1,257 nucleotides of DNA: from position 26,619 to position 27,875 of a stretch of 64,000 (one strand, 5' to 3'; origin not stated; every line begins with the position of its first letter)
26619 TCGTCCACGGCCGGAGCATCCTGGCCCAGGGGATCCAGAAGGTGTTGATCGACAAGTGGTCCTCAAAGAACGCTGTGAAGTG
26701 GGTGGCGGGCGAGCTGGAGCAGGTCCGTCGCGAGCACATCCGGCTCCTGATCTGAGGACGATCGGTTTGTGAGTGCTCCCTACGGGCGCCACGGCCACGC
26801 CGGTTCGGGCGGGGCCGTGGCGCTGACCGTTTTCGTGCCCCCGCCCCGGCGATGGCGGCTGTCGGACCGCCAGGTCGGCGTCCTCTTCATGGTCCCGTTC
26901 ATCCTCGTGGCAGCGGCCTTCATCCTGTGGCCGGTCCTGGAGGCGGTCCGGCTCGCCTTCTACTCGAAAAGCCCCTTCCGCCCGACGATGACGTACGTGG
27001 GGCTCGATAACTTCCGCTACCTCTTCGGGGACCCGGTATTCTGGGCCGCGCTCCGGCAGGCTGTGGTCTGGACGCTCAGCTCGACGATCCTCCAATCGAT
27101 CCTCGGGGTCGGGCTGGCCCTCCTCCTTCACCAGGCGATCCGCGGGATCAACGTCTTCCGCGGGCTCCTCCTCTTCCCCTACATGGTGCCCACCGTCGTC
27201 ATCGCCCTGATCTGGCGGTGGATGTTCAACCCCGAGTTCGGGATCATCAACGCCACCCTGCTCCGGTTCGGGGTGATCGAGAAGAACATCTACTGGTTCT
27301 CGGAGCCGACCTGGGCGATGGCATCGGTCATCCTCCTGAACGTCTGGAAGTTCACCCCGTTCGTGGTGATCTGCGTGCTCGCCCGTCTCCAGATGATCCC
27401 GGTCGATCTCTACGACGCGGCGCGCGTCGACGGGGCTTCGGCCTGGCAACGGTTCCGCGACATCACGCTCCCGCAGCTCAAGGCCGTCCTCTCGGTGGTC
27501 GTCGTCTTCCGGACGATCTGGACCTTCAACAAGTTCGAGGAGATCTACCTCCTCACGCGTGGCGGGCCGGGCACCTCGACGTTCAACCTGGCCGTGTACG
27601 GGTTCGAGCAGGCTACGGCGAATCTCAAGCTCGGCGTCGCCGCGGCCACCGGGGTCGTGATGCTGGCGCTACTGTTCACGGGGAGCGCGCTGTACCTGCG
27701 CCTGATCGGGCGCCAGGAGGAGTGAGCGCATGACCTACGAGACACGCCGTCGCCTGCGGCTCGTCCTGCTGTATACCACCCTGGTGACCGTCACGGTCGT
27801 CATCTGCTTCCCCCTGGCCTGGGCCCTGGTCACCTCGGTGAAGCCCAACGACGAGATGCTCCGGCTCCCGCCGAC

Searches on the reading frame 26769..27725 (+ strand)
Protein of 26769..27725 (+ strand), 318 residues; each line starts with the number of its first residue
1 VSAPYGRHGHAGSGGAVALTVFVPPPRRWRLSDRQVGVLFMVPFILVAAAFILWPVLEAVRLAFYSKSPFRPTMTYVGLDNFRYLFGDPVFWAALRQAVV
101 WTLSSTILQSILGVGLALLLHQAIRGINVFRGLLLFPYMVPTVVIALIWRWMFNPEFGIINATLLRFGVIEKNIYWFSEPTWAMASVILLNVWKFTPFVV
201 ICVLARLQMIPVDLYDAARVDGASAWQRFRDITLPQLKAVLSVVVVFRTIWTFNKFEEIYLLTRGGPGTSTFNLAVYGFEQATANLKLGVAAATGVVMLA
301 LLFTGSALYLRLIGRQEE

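Call 80: search_protein_families(library=pfam, proteins=[window:26769-27725:+], max_evalue=0.00001)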
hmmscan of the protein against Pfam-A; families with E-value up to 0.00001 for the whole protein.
window:26769-27725:+ (318 aa): 1 family
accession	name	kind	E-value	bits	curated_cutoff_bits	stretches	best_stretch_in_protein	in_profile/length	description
PF00528.27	BPD_transp_1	-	3e-19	69.9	26.4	1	111-312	3-178/184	Binding-protein-dependent transport system inner membrane component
